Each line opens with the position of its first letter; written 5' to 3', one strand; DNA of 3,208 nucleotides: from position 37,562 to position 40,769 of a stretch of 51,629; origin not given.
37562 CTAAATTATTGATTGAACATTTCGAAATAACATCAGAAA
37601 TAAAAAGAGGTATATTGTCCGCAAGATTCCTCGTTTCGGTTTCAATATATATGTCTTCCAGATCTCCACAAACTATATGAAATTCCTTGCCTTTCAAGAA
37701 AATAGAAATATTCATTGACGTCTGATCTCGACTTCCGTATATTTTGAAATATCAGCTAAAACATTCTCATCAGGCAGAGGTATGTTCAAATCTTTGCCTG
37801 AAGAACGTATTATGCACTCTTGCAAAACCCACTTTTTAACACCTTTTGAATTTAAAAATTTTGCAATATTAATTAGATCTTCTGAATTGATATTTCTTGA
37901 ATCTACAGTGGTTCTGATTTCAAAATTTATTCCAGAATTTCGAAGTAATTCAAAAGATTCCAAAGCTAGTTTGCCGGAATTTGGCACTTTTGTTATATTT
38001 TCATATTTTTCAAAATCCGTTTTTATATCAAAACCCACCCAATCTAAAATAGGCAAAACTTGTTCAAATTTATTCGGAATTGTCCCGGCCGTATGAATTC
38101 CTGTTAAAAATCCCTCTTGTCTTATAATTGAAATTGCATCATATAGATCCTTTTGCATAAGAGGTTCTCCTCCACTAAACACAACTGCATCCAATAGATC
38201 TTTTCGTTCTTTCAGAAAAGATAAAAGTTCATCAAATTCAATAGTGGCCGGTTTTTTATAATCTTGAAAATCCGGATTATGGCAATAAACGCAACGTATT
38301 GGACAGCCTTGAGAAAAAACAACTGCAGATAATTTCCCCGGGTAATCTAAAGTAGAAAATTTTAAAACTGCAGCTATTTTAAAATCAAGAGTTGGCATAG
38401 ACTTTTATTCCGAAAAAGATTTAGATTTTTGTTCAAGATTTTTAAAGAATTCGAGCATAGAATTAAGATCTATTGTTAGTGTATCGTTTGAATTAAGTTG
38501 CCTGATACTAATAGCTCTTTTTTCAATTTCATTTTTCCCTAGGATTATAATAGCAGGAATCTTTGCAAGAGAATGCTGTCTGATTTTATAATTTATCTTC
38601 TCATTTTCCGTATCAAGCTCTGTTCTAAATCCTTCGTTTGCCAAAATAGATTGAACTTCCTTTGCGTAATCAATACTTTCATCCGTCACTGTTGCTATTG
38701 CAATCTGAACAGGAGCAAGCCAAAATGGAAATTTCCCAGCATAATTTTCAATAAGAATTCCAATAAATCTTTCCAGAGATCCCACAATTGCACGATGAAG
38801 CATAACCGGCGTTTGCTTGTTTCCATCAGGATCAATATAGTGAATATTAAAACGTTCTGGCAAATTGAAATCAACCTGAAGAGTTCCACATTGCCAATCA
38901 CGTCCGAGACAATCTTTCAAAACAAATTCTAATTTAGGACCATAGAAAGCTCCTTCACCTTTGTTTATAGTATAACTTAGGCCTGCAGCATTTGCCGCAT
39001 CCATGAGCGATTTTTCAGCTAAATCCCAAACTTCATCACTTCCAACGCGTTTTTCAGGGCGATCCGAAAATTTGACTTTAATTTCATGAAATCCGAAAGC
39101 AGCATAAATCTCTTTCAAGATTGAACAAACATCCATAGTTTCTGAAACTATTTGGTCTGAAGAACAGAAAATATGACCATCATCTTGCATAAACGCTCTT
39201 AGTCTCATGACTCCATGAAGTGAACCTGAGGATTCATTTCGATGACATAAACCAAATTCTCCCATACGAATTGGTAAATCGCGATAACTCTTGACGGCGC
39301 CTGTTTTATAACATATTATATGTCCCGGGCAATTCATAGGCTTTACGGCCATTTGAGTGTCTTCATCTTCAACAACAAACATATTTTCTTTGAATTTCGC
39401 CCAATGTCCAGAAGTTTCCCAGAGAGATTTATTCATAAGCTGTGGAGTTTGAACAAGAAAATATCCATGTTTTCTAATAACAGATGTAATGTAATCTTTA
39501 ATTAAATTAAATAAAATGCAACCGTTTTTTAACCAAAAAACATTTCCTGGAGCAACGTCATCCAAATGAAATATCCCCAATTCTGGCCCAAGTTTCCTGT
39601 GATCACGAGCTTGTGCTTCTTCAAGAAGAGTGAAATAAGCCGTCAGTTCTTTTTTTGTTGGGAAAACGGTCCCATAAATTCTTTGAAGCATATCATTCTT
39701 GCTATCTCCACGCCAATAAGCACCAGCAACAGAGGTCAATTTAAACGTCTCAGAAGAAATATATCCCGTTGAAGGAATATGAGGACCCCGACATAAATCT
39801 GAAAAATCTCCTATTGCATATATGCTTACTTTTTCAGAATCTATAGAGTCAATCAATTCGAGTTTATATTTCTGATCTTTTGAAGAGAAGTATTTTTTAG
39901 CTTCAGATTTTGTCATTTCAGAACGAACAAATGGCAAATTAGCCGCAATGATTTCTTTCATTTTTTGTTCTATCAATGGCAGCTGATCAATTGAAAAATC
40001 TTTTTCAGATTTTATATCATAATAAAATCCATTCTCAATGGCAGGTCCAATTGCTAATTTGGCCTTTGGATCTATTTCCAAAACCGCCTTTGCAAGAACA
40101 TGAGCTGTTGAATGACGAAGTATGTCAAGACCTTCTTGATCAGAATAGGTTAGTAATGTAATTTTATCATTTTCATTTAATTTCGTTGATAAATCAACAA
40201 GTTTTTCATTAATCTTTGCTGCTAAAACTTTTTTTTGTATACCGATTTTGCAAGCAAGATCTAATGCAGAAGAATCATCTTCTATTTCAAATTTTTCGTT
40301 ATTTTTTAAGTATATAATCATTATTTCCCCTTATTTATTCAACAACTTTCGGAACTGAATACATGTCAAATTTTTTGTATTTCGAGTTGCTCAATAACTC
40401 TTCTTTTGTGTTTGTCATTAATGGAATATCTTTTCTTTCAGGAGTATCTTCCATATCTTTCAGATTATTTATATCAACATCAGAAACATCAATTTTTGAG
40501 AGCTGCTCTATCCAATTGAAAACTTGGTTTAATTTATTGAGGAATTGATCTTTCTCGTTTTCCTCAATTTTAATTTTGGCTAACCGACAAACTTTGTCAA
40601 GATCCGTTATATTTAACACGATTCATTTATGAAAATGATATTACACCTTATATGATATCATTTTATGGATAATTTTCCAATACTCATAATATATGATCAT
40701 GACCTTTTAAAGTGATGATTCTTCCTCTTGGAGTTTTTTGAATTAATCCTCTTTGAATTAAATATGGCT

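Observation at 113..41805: Family of GC-rich ~45-nt hairpins with covarying stems and a conserved loop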

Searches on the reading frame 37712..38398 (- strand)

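Call 62: search_protein_families(library=pfam, proteins=[window:37712-38398:-], max_evalue=0.01)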
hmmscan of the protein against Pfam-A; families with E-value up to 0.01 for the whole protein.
window:37712-38398:- (228 aa): 2 families
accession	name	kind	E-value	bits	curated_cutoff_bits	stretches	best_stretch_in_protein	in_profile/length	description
PF04055.27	Radical_SAM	-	1.2e-21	78.1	29.5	1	26-182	1-166/166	Radical SAM superfamily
PF13353.11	Fer4_12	-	8.8e-10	39.4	22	1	25-133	8-121/137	4Fe-4S single cluster domain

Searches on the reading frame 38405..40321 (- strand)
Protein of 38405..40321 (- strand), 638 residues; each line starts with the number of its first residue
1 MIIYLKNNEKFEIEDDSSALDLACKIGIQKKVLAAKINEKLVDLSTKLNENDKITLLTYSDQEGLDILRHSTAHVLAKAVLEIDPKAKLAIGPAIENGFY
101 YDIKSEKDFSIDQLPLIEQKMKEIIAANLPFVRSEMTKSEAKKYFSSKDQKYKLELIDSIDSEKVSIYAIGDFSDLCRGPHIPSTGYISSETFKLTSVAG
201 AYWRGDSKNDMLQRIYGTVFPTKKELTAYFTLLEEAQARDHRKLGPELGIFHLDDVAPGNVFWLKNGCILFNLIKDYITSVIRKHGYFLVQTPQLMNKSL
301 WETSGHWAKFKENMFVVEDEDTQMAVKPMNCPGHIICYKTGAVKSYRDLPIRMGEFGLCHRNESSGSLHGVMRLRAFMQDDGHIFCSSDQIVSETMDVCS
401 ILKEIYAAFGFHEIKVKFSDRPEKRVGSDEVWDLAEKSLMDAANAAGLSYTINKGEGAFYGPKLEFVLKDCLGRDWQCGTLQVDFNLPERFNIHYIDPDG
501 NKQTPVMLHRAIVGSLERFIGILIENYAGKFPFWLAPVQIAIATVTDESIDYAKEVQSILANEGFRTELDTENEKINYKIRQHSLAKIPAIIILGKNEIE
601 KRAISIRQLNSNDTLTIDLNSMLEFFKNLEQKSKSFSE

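Call 12: search_protein_families(library=pfam, proteins=[window:38405-40321:-])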
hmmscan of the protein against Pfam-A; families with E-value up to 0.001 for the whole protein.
window:38405-40321:- (638 aa): 4 families
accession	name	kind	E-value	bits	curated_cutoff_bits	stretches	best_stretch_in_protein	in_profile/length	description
PF00587.30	tRNA-synt_2b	-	5.6e-47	160.5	29.3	1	315-527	1-179/179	tRNA synthetase class II core domain (G, H, P, S and T)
PF03129.25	HGTP_anticodon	-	3.5e-19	69.2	21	1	539-628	1-93/94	Anticodon binding domain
PF07973.19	tRNA_SAD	-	6.3e-16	58.5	24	1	165-216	1-44/44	Threonyl and Alanyl tRNA synthetase second additional domain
PF02824.27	TGS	-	1.4e-10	41.4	22.2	1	1-58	1-60/60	TGS domain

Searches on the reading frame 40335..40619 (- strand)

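Call 63: search_protein_families(library=pfam, proteins=[window:40335-40619:-], max_evalue=0.01)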
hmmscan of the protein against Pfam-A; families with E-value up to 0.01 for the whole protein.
window:40335-40619:- (94 aa): 1 family
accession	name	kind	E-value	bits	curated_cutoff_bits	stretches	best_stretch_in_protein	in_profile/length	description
PF02686.20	GatC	-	1.2e-09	38.6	23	1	18-89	1-66/66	Glu-tRNAGln amidotransferase C subunit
